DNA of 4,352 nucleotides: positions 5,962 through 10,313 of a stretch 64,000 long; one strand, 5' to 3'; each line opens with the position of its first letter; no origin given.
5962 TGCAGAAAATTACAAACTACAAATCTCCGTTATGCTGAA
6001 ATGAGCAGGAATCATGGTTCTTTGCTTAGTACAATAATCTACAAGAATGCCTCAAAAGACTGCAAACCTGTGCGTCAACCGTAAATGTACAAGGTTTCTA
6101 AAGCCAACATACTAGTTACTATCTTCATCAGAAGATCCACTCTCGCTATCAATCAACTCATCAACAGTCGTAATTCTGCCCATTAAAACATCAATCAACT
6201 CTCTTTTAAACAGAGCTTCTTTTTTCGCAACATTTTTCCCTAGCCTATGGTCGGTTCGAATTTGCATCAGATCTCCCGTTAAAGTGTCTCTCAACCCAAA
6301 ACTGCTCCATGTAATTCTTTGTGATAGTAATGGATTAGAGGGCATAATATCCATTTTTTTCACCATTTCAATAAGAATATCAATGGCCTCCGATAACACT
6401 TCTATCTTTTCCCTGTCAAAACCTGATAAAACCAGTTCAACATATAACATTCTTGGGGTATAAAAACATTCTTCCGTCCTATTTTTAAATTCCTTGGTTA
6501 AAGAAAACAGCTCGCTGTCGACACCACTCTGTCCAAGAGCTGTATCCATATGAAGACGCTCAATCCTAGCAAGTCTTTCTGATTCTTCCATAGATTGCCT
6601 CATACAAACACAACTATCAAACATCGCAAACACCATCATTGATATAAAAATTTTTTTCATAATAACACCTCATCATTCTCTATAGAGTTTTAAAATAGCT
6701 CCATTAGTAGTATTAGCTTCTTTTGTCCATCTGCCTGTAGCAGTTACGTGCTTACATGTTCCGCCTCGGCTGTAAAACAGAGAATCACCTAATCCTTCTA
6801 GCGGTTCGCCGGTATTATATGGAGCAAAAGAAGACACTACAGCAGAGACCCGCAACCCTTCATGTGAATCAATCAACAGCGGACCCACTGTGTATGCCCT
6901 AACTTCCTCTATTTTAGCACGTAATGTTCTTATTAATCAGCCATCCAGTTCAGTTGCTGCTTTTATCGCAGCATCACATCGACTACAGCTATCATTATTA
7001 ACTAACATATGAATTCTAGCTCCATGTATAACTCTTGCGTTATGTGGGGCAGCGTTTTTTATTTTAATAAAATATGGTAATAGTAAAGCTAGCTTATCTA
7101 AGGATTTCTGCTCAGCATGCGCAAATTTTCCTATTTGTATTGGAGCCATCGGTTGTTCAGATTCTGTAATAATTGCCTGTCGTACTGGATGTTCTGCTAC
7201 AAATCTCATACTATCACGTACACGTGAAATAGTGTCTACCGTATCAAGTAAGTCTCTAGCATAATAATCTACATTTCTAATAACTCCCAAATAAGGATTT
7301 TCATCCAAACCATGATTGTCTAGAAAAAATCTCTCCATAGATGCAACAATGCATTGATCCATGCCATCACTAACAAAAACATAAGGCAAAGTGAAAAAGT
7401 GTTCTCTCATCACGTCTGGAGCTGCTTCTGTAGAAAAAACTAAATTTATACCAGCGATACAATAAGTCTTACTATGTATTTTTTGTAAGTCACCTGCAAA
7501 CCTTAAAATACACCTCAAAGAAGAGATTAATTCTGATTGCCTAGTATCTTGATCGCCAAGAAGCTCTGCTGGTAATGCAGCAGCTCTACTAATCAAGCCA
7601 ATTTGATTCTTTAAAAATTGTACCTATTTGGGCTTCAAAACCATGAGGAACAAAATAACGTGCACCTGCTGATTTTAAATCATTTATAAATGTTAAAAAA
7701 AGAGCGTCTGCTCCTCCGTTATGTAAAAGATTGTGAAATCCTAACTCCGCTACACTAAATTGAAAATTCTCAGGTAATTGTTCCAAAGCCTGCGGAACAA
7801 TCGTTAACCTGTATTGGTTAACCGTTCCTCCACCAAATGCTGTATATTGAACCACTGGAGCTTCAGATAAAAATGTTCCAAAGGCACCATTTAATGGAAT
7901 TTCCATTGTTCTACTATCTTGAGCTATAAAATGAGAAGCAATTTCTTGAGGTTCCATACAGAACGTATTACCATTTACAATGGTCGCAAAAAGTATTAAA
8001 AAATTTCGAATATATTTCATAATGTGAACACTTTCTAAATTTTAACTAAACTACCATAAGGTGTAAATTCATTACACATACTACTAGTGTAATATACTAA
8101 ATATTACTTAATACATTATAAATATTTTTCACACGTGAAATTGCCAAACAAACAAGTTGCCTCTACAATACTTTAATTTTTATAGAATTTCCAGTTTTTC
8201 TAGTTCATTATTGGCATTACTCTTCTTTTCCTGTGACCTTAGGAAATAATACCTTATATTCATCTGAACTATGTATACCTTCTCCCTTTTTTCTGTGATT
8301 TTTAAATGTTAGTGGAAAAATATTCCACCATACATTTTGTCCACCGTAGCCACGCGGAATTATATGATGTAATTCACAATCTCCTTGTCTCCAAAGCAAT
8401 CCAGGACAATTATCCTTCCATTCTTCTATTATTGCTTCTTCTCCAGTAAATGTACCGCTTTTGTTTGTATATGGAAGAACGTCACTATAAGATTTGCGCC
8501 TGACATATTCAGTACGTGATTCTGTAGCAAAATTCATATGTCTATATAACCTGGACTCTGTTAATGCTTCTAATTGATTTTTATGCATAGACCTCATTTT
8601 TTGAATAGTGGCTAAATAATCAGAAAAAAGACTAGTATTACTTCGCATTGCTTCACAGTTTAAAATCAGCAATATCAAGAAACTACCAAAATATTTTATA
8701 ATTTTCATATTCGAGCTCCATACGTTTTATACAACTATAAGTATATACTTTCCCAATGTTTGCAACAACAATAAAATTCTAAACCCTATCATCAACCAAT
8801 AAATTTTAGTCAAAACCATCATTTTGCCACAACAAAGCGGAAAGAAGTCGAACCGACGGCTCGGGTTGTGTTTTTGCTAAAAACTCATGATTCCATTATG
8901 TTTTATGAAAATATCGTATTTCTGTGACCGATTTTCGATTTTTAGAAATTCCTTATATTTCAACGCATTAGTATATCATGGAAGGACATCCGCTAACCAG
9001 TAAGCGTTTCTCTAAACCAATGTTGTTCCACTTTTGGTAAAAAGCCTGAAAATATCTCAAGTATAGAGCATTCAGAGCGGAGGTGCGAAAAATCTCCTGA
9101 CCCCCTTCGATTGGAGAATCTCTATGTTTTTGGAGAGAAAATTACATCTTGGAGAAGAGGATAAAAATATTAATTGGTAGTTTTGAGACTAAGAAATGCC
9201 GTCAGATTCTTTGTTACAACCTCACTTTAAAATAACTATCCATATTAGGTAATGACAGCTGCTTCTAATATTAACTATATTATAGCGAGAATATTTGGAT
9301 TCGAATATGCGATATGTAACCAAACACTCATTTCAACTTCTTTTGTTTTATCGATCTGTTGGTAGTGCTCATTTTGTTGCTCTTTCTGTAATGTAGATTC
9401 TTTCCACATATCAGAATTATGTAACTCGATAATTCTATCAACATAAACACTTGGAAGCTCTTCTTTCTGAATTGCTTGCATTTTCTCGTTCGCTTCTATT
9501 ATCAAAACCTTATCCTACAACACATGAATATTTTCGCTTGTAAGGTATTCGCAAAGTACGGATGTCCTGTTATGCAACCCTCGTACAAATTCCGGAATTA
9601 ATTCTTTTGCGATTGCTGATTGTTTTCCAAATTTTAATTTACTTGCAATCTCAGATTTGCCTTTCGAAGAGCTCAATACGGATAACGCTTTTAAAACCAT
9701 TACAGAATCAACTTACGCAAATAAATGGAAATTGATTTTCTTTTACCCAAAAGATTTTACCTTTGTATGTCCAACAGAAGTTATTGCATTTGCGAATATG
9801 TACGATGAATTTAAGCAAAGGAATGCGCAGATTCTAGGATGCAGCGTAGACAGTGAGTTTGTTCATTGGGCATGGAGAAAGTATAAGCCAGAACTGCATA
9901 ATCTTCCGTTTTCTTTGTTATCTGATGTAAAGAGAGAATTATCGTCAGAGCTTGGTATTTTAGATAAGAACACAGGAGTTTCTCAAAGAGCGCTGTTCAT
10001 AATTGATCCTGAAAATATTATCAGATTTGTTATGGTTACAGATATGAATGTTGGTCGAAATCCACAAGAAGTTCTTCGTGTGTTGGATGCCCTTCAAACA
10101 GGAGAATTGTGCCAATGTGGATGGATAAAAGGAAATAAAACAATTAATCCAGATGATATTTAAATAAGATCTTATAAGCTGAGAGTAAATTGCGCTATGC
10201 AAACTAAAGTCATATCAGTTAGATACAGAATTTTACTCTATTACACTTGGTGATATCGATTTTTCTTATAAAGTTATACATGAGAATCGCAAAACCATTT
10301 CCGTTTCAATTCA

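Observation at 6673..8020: Broken gene with a nucleic-acid deaminase zinc signature (HAE...CxxC), probably once a Sec-exported toxin/effector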

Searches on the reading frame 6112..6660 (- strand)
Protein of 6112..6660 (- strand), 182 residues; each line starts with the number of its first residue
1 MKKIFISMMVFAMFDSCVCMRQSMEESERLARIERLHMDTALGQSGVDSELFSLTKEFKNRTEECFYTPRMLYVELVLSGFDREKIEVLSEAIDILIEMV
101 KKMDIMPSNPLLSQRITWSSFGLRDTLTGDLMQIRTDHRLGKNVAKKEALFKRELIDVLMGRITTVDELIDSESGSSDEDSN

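Call 5: search_protein_families(library=pfam, proteins=[window:6112-6660:-], max_evalue=1)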
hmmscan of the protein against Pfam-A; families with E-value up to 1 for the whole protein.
window:6112-6660:- (182 aa): 0 families

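Call 6: search_protein_families(library=ncbifam, proteins=[window:6112-6660:-], max_evalue=1)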
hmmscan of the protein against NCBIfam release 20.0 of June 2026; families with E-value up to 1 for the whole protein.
window:6112-6660:- (182 aa): 0 families

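Call 34: list_cluster_members(proteins=[P0013, P0020, P0007, P0011, P0012, P0014, P0015, window:6112-6660:-])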
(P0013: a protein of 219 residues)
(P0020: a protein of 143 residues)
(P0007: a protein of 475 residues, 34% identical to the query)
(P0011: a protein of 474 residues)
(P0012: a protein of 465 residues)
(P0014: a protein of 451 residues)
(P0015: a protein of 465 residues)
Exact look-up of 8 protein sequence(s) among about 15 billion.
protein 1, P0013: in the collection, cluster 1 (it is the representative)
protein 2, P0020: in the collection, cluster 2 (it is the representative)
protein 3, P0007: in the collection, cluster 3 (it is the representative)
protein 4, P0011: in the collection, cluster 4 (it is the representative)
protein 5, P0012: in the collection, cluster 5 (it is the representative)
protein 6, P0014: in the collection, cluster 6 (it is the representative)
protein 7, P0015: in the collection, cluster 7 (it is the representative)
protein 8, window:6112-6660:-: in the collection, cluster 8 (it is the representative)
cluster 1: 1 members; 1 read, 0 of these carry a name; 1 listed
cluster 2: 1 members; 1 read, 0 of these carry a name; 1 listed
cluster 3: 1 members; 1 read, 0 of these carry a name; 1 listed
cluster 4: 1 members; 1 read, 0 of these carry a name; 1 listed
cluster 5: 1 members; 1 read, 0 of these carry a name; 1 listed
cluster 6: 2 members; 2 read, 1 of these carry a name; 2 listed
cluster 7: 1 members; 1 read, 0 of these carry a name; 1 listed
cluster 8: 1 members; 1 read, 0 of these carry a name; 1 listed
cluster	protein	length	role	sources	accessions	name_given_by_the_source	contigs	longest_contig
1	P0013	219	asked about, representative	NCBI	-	-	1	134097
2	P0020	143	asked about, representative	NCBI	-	-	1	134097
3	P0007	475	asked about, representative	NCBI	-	-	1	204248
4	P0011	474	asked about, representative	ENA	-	-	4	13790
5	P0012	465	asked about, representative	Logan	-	-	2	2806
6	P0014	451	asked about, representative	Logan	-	-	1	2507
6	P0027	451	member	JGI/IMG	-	hypothetical protein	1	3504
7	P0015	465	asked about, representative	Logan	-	-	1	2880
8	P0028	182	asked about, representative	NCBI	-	-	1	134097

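Call 78: search_protein_families(library=padloc, proteins=[window:6112-6660:-], max_evalue=0.1)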
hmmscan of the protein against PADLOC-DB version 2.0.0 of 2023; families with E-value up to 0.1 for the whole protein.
window:6112-6660:- (182 aa): 0 families

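Call 79: search_protein_families(library=phrogs, proteins=[window:6112-6660:-], max_evalue=0.1)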
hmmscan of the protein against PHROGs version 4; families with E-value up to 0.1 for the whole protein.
window:6112-6660:- (182 aa): 0 families

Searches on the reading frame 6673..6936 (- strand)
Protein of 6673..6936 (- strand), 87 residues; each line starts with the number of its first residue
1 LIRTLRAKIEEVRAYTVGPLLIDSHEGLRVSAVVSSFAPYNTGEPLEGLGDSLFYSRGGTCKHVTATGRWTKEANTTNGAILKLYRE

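Call 5: search_protein_families(library=pfam, proteins=[window:6673-6936:-], max_evalue=1)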
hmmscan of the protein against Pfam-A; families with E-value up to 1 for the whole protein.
window:6673-6936:- (87 aa): 0 families

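Call 6: search_protein_families(library=ncbifam, proteins=[window:6673-6936:-], max_evalue=1)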
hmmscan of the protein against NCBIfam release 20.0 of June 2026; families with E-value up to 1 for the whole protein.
window:6673-6936:- (87 aa): 0 families

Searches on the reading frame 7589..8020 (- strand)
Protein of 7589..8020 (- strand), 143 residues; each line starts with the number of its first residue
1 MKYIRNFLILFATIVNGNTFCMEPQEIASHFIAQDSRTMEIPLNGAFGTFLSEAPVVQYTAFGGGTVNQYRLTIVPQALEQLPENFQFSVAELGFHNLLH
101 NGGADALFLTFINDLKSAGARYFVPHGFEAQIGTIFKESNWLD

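Call 5: search_protein_families(library=pfam, proteins=[window:7589-8020:-], max_evalue=1)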
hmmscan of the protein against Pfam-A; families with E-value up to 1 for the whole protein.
window:7589-8020:- (143 aa): 2 families
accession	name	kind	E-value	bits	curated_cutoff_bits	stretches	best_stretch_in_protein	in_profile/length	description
PF21668.3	RPOC_hybrid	-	0.019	15.2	27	1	81-133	3-55/102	DNA-directed RNA polymerase subunit beta', hybrid domain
PF12914.13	SH3_7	-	0.098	12.9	21.3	0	40-55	20-35/47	SH3 domain of SH3b2 type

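Call 6: search_protein_families(library=ncbifam, proteins=[window:7589-8020:-], max_evalue=1)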
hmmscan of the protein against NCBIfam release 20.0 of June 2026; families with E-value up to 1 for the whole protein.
window:7589-8020:- (143 aa): 0 families

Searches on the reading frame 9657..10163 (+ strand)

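Call 25: search_protein_families(library=ncbifam, proteins=[window:9657-10163:+], max_evalue=0.00001)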
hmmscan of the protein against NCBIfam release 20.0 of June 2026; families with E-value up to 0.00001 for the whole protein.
window:9657-10163:+ (168 aa): 9 families
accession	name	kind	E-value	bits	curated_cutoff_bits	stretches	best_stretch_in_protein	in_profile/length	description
TIGR03137.1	AhpC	equivalog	2.3e-40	138.3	272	1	9-165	18-179/187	alkyl hydroperoxide reductase subunit C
NF040737.1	peroxi_PrxU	equivalog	1.1e-38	133.2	270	1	8-165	51-217/233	thioredoxin-dependent peroxiredoxin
NF011576.0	PRK15000.1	subfamily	4.9e-37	127.6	301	1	22-164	34-183/200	peroxiredoxin C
NF009669.0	PRK13190.1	equivalog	1.9e-34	118.7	261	1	13-148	19-156/203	putative peroxiredoxin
NF009668.0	PRK13189.1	equivalog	1.7e-33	115.7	211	1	17-150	31-167/224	peroxiredoxin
NF009670.0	PRK13191.1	equivalog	4.9e-29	101.4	374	1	17-148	28-162/215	putative peroxiredoxin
NF010122.0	PRK13599.1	equivalog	2e-28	99.3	456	1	4-150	16-164/220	peroxiredoxin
NF053650.1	PerredPrxQDein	equivalog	1.8e-10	41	260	1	10-122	9-122/148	thioredoxin-dependent peroxiredoxin PrxQ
NF006960.0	PRK09437.1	equivalog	7e-10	39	140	1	9-124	17-134/156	thioredoxin-dependent thiol peroxidase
